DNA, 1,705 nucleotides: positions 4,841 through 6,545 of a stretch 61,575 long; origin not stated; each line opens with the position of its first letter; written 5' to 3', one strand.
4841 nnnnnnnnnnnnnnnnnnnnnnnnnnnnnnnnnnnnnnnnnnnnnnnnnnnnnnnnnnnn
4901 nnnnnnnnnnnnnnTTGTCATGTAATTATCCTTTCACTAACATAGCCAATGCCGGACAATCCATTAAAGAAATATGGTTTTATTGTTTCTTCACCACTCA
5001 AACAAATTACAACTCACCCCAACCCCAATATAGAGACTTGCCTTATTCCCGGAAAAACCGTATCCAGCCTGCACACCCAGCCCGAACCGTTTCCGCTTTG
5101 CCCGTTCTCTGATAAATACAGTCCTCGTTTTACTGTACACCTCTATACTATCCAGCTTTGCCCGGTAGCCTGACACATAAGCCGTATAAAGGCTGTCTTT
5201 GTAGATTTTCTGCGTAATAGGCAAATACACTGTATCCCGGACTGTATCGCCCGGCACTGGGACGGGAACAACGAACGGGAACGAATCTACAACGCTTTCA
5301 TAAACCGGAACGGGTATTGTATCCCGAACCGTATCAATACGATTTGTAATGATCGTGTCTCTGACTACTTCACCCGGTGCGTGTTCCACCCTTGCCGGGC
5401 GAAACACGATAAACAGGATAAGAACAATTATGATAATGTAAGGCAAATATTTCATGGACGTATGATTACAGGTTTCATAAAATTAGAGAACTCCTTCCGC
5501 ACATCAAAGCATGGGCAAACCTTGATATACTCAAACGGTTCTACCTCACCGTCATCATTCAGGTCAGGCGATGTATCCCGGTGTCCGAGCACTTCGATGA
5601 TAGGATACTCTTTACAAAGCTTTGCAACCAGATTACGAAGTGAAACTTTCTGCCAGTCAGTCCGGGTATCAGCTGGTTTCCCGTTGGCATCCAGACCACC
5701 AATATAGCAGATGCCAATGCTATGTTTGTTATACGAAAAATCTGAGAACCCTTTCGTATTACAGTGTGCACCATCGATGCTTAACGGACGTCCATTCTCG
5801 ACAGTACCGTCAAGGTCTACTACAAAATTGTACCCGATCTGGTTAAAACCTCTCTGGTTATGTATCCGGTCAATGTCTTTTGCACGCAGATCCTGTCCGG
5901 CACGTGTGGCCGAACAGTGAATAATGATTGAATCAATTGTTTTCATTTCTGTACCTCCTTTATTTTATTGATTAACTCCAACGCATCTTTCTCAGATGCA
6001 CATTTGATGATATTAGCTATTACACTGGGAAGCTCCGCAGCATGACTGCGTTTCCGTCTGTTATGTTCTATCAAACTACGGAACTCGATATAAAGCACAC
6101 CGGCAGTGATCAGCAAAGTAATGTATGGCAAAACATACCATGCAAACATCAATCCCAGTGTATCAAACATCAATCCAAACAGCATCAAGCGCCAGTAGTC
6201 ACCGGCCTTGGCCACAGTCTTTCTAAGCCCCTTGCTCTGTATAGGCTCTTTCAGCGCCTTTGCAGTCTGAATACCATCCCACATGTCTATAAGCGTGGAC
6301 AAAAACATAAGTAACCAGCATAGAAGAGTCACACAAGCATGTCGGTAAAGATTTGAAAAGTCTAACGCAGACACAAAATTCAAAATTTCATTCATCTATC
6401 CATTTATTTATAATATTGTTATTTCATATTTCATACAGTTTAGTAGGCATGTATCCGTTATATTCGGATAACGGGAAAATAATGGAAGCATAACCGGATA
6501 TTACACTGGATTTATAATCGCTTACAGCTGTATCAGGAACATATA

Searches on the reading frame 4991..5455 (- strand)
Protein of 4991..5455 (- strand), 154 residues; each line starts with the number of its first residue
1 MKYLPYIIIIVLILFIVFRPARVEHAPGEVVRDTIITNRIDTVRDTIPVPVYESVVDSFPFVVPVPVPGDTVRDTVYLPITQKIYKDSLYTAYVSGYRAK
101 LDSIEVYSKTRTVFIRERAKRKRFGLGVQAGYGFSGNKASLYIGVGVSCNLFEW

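Call 12: search_protein_families(library=phrogs, proteins=[window:4994-5455:-], max_evalue=0.001)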
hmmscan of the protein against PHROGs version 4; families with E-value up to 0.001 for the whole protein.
window:4994-5455:- (154 aa): 1 family
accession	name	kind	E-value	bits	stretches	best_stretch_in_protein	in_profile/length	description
phrog_26448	-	unknown function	1.7e-25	90.6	1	75-154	107-187/187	-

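Call 13: search_protein_families(library=pfam, proteins=[window:4994-5455:-], max_evalue=0.01)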
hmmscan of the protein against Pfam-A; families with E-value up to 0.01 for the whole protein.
window:4994-5455:- (154 aa): 1 family
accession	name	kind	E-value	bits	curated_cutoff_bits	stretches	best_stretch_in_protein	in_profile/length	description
PF20647.2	DUF6808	-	3.4e-27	94.7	24.4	1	75-152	4-86/86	Domain of unknown function (DUF6808)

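Call 24: find_encoding_contigs(protein=window:4991-5455:-, flank=8000, max_places=10)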
Protein window:4991-5455:- (154 aa): 24 contigs read that carry it; 1 place shown.
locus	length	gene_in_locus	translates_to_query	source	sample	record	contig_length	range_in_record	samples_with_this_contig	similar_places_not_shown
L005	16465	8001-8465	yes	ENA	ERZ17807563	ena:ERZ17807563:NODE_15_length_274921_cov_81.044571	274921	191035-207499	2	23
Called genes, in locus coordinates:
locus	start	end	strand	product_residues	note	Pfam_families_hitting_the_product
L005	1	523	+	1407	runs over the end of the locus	-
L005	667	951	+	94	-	-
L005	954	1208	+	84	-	-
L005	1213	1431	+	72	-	-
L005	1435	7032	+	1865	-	PF13306:LRR_5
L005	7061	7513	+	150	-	-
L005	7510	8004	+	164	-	PF01510:Amidase_2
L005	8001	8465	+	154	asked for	PF20647:DUF6808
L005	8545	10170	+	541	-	PF20720:nSTAND3 (weak), PF13401:AAA_22 (faint), PF13676:TIR_2 (weak)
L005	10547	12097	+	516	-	-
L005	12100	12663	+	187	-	-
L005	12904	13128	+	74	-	-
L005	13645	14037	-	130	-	-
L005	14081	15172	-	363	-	-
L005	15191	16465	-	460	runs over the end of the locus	PF03062:MBOAT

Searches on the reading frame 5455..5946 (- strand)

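Call 12: search_protein_families(library=phrogs, proteins=[window:5455-5946:-], max_evalue=0.001)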
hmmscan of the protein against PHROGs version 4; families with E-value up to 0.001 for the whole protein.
window:5455-5946:- (164 aa): 6 families
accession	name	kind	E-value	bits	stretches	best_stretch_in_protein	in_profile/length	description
phrog_822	-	lysis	2.1e-55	188.8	1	1-154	21-154/215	amidase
phrog_1493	-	lysis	4.3e-20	73.3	1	3-128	33-144/394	endolysin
phrog_21433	-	lysis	2.1e-11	45.2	1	4-158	7-159/174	endolysin; inhibits RNA polymerase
phrog_1794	-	lysis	3.8e-11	44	1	3-132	55-177/336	amidase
phrog_35436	-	lysis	2.4e-09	37.8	1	21-142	34-144/266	amidase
phrog_19265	-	unknown function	0.00082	20.1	1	2-127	22-137/293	-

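Call 13: search_protein_families(library=pfam, proteins=[window:5455-5946:-], max_evalue=0.01)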
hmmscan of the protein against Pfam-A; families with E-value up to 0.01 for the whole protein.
window:5455-5946:- (164 aa): 1 family
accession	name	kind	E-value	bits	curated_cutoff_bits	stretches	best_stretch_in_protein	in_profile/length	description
PF01510.30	Amidase_2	-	2.8e-15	57.3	26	1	3-125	4-122/131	N-acetylmuramoyl-L-alanine amidase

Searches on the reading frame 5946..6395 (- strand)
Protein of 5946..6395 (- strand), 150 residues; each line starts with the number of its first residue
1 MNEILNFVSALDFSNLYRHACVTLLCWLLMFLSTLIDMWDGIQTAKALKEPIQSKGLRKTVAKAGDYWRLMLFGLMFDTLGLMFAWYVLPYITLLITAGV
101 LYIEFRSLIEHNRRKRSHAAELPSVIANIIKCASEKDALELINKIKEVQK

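Call 12: search_protein_families(library=phrogs, proteins=[window:5946-6395:-], max_evalue=0.001)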
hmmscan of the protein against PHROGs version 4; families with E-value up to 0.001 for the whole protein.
window:5946-6395:- (150 aa): 1 family
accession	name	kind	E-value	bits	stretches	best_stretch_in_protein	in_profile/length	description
phrog_20732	-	unknown function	4.2e-10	40.9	1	25-138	14-135/157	-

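Call 13: search_protein_families(library=pfam, proteins=[window:5946-6395:-], max_evalue=0.01)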
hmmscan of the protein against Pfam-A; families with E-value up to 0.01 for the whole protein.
window:5946-6395:- (150 aa): 0 families
